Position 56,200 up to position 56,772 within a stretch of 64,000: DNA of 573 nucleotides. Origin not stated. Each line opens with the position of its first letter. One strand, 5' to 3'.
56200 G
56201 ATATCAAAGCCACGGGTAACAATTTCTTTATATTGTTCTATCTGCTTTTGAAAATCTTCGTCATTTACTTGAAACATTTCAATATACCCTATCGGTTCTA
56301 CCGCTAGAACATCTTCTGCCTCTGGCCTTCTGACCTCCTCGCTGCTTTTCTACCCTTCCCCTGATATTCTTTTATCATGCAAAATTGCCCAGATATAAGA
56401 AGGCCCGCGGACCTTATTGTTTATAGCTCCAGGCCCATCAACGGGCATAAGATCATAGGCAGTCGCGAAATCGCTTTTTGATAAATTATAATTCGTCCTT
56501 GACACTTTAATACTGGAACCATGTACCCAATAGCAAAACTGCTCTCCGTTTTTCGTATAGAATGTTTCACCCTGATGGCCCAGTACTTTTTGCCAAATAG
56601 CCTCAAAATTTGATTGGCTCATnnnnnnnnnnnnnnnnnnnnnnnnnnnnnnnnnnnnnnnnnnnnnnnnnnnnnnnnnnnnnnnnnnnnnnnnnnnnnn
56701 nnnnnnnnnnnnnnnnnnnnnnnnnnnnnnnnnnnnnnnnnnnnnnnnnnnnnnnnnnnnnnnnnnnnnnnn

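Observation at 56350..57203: Two-gene coupled module whose first ORF has no usable start codon for 113 codons (likely frameshift in a G-run) - possible inactivated or phase-variable toxin/defense pair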

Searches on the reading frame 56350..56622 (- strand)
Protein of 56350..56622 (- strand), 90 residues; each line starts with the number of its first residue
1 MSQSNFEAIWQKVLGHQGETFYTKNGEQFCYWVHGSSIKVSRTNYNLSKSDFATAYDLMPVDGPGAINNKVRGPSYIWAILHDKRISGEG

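Call 7: search_protein_families(library=pfam, proteins=[window:56350-56622:-], max_evalue=1)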
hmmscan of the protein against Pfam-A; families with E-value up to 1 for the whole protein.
window:56350-56622:- (90 aa): 0 families

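Call 8: search_protein_families(library=padloc, proteins=[window:56350-56622:-], max_evalue=1)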
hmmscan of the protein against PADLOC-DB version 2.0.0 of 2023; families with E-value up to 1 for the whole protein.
window:56350-56622:- (90 aa): 0 families

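Call 16: find_homologous_proteins(query=window:56353-56622:-, max_evalue=0.001)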
Query window:56353-56622:- (90 aa): 17 proteins with E <= 0.001 among 17 candidates.
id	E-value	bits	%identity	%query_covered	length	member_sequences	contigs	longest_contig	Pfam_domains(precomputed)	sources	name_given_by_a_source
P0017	1.9e-56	206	100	100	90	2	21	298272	-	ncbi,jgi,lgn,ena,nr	ncbi:MAG: hypothetical protein PHU81_02280 [Acidobacteriota bacterium]|jgi:hypothetical protein|nr:h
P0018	1.1e-28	117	60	94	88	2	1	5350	-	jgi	-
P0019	2.2e-26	110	61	91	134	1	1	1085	-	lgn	-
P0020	3.3e-22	96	49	94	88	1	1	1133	-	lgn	-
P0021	7.6e-22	95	51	91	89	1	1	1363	-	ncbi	-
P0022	1.4e-21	94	48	91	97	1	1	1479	-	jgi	jgi:hypothetical protein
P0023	4.8e-21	93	49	97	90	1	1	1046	-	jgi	jgi:hypothetical protein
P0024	6.2e-21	92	51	97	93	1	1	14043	-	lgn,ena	-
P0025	1.1e-20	91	90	56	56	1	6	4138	-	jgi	-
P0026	2.1e-20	91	49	97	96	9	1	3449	-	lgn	-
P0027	8.9e-20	89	51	90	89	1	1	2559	-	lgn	-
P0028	1.3e-18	85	48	94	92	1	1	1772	-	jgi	-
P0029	1.8e-18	84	49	91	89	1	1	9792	-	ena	-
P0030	7.0e-17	79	46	93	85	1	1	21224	-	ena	-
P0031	1.2e-16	79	44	94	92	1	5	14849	-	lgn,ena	-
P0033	1.6e-14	72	41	90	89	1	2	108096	-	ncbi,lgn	ncbi:MAG: hypothetical protein ACFE9D_12545 [Promethearchaeota archaeon]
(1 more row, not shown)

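Call 17: find_encoding_contigs(protein=P0017, flank=3000, max_places=10)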
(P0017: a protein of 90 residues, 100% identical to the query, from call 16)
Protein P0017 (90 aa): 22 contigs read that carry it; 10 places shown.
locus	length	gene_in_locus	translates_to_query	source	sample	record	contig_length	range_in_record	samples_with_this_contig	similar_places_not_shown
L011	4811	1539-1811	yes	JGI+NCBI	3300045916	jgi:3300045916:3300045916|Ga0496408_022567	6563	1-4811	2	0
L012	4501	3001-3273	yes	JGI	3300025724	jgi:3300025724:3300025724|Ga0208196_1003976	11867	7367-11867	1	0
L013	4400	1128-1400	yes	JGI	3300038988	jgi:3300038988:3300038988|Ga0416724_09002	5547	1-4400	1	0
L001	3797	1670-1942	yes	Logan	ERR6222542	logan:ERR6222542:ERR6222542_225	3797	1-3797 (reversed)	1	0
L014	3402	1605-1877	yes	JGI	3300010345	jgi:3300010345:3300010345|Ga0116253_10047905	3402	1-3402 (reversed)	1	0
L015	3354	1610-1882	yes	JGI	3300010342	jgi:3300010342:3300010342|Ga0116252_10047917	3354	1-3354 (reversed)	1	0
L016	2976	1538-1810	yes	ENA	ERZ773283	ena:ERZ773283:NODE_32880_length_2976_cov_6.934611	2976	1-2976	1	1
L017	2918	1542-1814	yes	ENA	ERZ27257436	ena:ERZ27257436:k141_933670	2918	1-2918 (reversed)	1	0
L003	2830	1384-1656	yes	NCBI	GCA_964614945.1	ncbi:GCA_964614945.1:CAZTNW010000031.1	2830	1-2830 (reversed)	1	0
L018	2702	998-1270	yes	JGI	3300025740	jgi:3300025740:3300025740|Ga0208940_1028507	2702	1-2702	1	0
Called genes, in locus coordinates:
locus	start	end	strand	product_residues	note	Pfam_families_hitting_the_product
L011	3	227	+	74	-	?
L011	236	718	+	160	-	-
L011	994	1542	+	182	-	-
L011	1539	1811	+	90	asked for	-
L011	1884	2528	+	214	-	PF18928:DUF5677 (weak)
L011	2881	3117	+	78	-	PF04014:MazE_antitoxin (weak)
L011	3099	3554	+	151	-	PF13470:PIN_3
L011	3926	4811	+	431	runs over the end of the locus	PF13481:AAA_25, PF06745:ATPase, PF13479:AAA_24 (faint)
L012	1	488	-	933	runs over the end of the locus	PF25788:Ig_Rha78A_N, PF08531:Bac_rhamnosid_N, PF05592:Bac_rhamnosid, PF17389:Bac_rhamnosid6H, PF22422:MGH1-like_GH (faint), PF17390:Bac_rhamnosid_C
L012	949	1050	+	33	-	-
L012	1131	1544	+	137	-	PF05534:HicB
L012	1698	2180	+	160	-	-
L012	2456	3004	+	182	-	-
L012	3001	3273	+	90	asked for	-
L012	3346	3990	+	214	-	PF18928:DUF5677 (weak)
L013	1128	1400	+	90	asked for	-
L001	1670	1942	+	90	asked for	-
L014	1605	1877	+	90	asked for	-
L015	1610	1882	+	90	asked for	-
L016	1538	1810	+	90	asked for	-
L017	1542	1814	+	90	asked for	-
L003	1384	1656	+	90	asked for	-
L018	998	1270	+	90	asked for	-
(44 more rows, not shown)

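Call 31: search_solved_structures(query=A4, max_evalue=10)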
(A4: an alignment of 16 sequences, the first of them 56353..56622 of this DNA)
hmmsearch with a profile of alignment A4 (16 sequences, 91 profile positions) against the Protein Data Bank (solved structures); distinct sequences matched with E-value up to 10: 1.
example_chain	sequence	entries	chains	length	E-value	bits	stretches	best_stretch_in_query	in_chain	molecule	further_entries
9kkx_D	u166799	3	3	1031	0.79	13.1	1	4-55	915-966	Protein SUPPRESSOR OF MAX2 1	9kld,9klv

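Call 33: find_encoding_contigs(protein=P0033, flank=4000, max_places=2)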
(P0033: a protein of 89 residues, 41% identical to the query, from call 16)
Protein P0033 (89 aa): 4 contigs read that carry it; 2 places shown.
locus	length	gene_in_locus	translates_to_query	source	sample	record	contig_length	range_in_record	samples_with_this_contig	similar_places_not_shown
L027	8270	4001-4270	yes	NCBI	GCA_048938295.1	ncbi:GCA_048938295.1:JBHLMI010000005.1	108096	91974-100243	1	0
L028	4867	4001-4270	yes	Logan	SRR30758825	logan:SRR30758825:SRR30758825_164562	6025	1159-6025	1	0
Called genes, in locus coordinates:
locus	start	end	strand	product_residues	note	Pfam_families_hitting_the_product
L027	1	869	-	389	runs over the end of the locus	PF00144:Beta-lactamase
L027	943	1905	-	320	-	PF09825:BPL_N (faint)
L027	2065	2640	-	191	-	PF13302:Acetyltransf_3, PF00583:Acetyltransf_1 (faint)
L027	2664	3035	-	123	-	PF00903:Glyoxalase, PF22677:Ble-like_N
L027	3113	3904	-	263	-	PF00881:Nitroreductase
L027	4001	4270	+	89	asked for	-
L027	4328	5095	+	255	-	PF06314:ADC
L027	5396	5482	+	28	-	-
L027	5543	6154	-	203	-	-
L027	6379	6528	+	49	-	-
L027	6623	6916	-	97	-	PF00382:TFIIB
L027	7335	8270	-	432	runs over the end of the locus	PF04389:Peptidase_M28 (weak), PF01546:Peptidase_M20, PF07687:M20_dimer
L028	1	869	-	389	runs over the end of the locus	PF00144:Beta-lactamase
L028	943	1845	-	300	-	PF09825:BPL_N (faint)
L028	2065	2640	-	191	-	PF13302:Acetyltransf_3, PF00583:Acetyltransf_1 (faint)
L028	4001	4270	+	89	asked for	-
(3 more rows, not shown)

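Call 34: find_encoding_contigs(protein=P0030, flank=4000, max_places=2)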
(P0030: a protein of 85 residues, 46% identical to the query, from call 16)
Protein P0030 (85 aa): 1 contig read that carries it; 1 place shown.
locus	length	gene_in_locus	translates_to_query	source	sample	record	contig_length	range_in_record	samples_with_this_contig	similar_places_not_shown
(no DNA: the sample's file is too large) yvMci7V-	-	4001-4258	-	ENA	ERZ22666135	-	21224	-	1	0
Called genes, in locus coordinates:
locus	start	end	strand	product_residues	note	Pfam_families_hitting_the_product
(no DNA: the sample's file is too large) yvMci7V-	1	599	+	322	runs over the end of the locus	-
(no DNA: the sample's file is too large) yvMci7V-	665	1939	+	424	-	PF01966:HD, PF13286:HD_assoc (faint)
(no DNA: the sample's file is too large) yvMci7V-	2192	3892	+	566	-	PF00069:Pkinase (faint), PF21818:DUF6884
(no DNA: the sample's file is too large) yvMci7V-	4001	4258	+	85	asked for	-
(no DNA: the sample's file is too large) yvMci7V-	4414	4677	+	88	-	?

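Call 35: find_encoding_contigs(protein=P0024, flank=4000, max_places=2)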
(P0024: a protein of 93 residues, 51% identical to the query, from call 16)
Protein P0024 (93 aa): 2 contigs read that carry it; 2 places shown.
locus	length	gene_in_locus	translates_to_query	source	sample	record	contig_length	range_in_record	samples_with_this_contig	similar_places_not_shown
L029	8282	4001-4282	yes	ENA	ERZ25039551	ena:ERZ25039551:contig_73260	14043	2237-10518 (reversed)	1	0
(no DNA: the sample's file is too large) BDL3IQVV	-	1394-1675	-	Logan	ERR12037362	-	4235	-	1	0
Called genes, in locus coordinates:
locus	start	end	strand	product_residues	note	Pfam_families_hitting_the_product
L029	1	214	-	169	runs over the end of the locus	-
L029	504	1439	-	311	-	-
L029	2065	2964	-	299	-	PF18860:AbiJ_NTD3, PF14355:Abi_C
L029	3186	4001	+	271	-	-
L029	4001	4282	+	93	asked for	-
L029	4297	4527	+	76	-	-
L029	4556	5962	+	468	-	PF02518:HATPase_c (faint), PF25856:MPN635_N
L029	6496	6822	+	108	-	-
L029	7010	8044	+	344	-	-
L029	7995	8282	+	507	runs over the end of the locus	PF02518:HATPase_c (faint), PF13589:HATPase_c_3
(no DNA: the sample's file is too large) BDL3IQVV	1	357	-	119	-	?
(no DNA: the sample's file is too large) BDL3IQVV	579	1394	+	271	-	-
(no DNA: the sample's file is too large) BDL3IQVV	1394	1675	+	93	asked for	-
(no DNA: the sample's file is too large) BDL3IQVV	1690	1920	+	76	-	-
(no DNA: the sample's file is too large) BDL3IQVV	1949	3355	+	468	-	PF02518:HATPase_c (faint), PF25856:MPN635_N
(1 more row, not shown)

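Call 37: predict_structure(alignment_id=A4)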
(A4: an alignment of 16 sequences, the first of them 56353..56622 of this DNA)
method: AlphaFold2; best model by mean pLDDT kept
length: 90 residues; sequences in the alignment: 16
mean_pLDDT: 92.1   pTM: 0.84
mean pLDDT of the five models: 92.1, 91.6, 90.1, 89.4, 88.4
residues with pLDDT >= 90: 80; 70-90: 7; 50-70: 2; < 50: 1
segments of 3 or more residues with pLDDT < 50: none
pLDDT, mean of each block of 10 residues (from residue 1): 83 96 95 95 94 94 94 96 82
secondary structure, 60 per line:
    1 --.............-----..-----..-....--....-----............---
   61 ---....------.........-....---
elements in order: H3-15 E31-34 E37-40 E46-48 H49-57 H64-67 H74-82 H84-87

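Call 44: fold_search(model_id=the predicted structure, library=pdb)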
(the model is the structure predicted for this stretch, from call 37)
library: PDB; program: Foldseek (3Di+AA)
matches with E <= 10: 256; with E <= 0.001: 0
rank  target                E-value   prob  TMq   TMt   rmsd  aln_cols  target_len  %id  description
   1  4wbd                  8.7e-01  0.23  0.36  0.08   7.0        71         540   11  The crystal structure of BshC from Bacillus subtilis complexed with citrate and ADP (released 2014-12-31)
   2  7vtl_A                1.0e+00  0.15  0.38  0.13   6.0        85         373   15  Crystal structure of GH family 64 beta-1,3-glucanase complexed with Laminaritriose (released 2022-11-02)
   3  4chm_B                1.0e+00  0.11  0.26  0.22   5.2        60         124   13  Structure of Inner Membrane Complex (IMC) Sub-compartment Protein 1 (ISP1) from Toxoplasma gondii (released 2014-04-09)
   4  4chm_A                1.0e+00  0.11  0.31  0.24   6.3        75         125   16  Structure of Inner Membrane Complex (IMC) Sub-compartment Protein 1 (ISP1) from Toxoplasma gondii (released 2014-04-09)
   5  9mno_B                1.3e+00  0.12  0.35  0.18  13.8        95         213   17  Structure of the TelA-associated type VII secretion system chaperone LcpA in complex with the chaperone binding site o (released 2025-11-05)
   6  2j59_N                1.4e+00  0.15  0.24  0.19   3.6        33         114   18  Crystal structure of the ARF1:ARHGAP21-ArfBD complex (released 2007-02-20)
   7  9fz5_C                1.4e+00  0.09  0.25  0.20   7.1        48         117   21  Cryo-EM structure of LptDE-YedD complex from Escherichia Coli (released 2025-04-09)
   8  9a7v_A                1.5e+00  0.16  0.32  0.32   4.7        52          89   15  Integrative model of YRBF-GLPD by crosslinking MS and deep learning (released 2024-09-18)
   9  7vtk                  1.8e+00  0.14  0.33  0.10   3.1        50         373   12  Crystal structure of Glycoside Hydrolases family 64 beta-1,3-glucanase (released 2022-11-02)
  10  9ewz_C                1.8e+00  0.06  0.25  0.03  12.7        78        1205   12  Cryo-EM structure of the E. coli BrxX methyltransferase in complex with DNA (released 2025-03-05)
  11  5yjg                  2.0e+00  0.10  0.23  0.04   8.6        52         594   17  Structural insights into periostin functions (released 2018-05-23)
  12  8xj8_F                2.2e+00  0.02  0.16  0.07  12.3        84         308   13  The Cryo-EM structure of MPXV E5 C-terminal in complex with DNA (released 2024-05-01)
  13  9mno_D                2.5e+00  0.10  0.32  0.16   6.1        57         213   16  Structure of the TelA-associated type VII secretion system chaperone LcpA in complex with the chaperone binding site o (released 2025-11-05)
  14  7qtt_k                2.5e+00  0.06  0.23  0.25   6.9        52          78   17  Structural organization of a late activated human spliceosome (Baqr, core region) (released 2023-05-10)
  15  4zrk_A                2.7e+00  0.16  0.29  0.10   2.8        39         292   10  Merlin-FERM and Lats1 complex (released 2015-06-17)
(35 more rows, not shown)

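Call 51: find_homologous_proteins(query=A4, max_evalue=0.001)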
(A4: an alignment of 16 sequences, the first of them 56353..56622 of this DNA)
Query A4 (16 sequences) (90 aa, profile of the alignment): 756 proteins with E <= 0.001 among 2156 candidates; the best 120 are listed.
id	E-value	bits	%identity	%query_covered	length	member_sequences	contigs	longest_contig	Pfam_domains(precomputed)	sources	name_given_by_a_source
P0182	1.4e-42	161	54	97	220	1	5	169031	PF21818.4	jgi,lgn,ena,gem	-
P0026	1.0e-37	146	49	97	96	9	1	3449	-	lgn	-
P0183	2.8e-37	144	55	96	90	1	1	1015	-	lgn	-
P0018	4.1e-37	144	60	94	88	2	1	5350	-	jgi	-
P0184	6.4e-37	143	53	97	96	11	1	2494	-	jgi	-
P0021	7.1e-37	143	51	91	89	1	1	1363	-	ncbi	-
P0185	7.1e-37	143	56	97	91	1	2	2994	-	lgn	-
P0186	8.0e-37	143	60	97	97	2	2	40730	-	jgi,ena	-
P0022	9.2e-37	143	48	91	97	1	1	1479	-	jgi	jgi:hypothetical protein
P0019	9.4e-37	143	61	91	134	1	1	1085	-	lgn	-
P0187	1.1e-36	143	58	92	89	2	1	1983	-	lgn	-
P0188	1.2e-36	142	47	97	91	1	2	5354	-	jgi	-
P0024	1.5e-36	142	51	97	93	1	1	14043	-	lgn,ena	-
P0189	1.5e-36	142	47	99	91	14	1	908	-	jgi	jgi:hypothetical protein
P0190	1.5e-36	142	52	97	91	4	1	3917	-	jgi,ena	-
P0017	4.8e-36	141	100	100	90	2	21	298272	-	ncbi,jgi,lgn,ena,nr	ncbi:MAG: hypothetical protein PHU81_02280 [Acidobacteriota bacterium]|jgi:hypothetical protein|nr:h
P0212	2.6e-35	138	49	99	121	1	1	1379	PF26935.1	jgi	jgi:hypothetical protein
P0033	1.5e-33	133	41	90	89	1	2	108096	-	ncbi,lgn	ncbi:MAG: hypothetical protein ACFE9D_12545 [Promethearchaeota archaeon]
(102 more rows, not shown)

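Call 52: search_protein_families(library=pfam, proteins=[P0182, P0212, P0019], max_evalue=0.01)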
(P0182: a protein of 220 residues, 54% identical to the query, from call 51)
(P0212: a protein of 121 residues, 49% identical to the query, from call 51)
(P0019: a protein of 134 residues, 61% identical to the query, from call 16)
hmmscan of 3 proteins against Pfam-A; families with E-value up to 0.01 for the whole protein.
P0182 (220 aa): 1 family
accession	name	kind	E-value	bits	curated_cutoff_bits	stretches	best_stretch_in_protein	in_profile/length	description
PF21818.3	DUF6884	-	3e-15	57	30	1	55-119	71-135/135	Family of unknown function (DUF6884)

P0212 (121 aa): 0 families

P0019 (134 aa): 0 families

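Call 53: search_protein_families(library=ncbifam, proteins=[window:56353-56622:-, P0182], max_evalue=0.1)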
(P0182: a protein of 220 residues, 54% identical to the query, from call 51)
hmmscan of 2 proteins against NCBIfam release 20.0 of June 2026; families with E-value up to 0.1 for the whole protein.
window:56353-56622:- (90 aa): 0 families

P0182 (220 aa): 0 families

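Call 57: find_related_loci(query=A4, collection=viral_contigs, flank=3000)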
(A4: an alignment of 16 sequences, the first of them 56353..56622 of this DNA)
Query A4 (90 aa) in viral_contigs; peptide patterns used: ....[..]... (x = any residue, [..] = any of these).
No stretch of DNA in the collection matches any of the patterns.

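Call 59: find_related_loci(query=A4, collection=genome_contigs, flank=3000)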
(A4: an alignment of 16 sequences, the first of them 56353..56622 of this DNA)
Query A4 (90 aa) in genome_contigs; peptide patterns used: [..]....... (x = any residue, [..] = any of these).
36 stretches matched a pattern; 17 encode a relative of the query (tblastn E <= 1e-3); 17 distinct loci.
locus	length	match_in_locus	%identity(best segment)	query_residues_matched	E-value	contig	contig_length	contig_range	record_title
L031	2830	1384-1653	100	1-90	4e-61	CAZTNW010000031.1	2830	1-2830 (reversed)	MAG TPA_asm: uncultured bacterium isolate binchicken_co204_202 genome assembly, contig: NODE_48725_length_2830_cov_20.55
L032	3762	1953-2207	55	4-88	8e-32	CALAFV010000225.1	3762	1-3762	MAG TPA_asm: uncultured Phycisphaerales bacterium isolate SRR4028131_bin.24_CONCOCT_v1.1_MAG genome assembly, contig: ER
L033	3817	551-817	51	1-89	5e-29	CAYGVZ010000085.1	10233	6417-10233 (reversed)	MAG TPA_asm: uncultured Pirellulales bacterium isolate ERP119294_co1_334 genome assembly, contig: NODE_9091_length_10233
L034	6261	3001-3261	49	1-87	3e-28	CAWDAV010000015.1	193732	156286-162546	MAG: Candidatus Bathyarchaeota archaeon isolate MFD01872.bin.1.202 genome assembly, contig: contig_30161, whole genome s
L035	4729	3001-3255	51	5-89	5e-28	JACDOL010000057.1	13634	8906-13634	MAG: Desulfotomaculum sp. isolate GB_MAG20_002 c_000000003435, whole genome shotgun sequence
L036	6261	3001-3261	49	1-87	7e-28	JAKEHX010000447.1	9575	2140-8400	MAG: Planctomycetaceae bacterium isolate PMV_8.31_sub PMV_8.31_sub.k101_603009, whole genome shotgun sequence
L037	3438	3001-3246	52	6-87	6e-28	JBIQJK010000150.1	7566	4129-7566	MAG: Planctomycetaceae bacterium isolate mag.87f NODE_10474_length_7566, whole genome shotgun sequence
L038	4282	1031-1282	49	3-86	2e-27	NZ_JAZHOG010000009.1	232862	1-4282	Elongatibacter sediminis strain CH-27 NODE_9_length_232862_cov_149.104130, whole genome shotgun sequence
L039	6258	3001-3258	48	1-87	5e-26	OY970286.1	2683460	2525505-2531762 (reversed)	MAG: uncultured archaeon isolate MFD02416.bin.1.261 genome assembly, chromosome: 1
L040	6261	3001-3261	46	1-87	3e-25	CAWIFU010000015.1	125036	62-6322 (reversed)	MAG: Candidatus Bathyarchaeota archaeon isolate MFD01872.bin.1.306 genome assembly, contig: contig_87067, whole genome s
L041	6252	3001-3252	44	3-86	1e-24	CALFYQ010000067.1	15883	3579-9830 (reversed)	MAG TPA_asm: uncultured Rhodobacteraceae bacterium isolate SRR6227243_bin.65_CONCOCT_v1.1_MAG genome assembly, contig: E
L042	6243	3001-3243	46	6-86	5e-24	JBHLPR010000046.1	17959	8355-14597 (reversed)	MAG: Promethearchaeota archaeon isolate H2S.129 H2S.129@2028, whole genome shotgun sequence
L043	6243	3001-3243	42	6-86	5e-23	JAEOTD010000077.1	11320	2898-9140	MAG: Candidatus Hermodarchaeota archaeon isolate YT1_028 k127_20781681, whole genome shotgun sequence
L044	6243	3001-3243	41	6-86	2e-20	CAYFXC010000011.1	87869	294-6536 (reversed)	MAG TPA_asm: uncultured archaeon isolate ERP108616_co2_263 genome assembly, contig: NODE_181_length_87869_cov_5.902293,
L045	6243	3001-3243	41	6-86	4e-21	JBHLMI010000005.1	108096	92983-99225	MAG: Promethearchaeota archaeon isolate DZ2M.271 DZ2M.271@357, whole genome shotgun sequence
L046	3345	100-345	40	6-88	5e-17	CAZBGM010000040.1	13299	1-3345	MAG TPA_asm: uncultured Methanomicrobiaceae archaeon isolate binchicken_co51_26 genome assembly, contig: NODE_1529_lengt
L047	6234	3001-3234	45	9-86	9e-22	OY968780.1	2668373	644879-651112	MAG: uncultured Coriobacteriia bacterium isolate MFD05942.bin.c.2 genome assembly, chromosome: 1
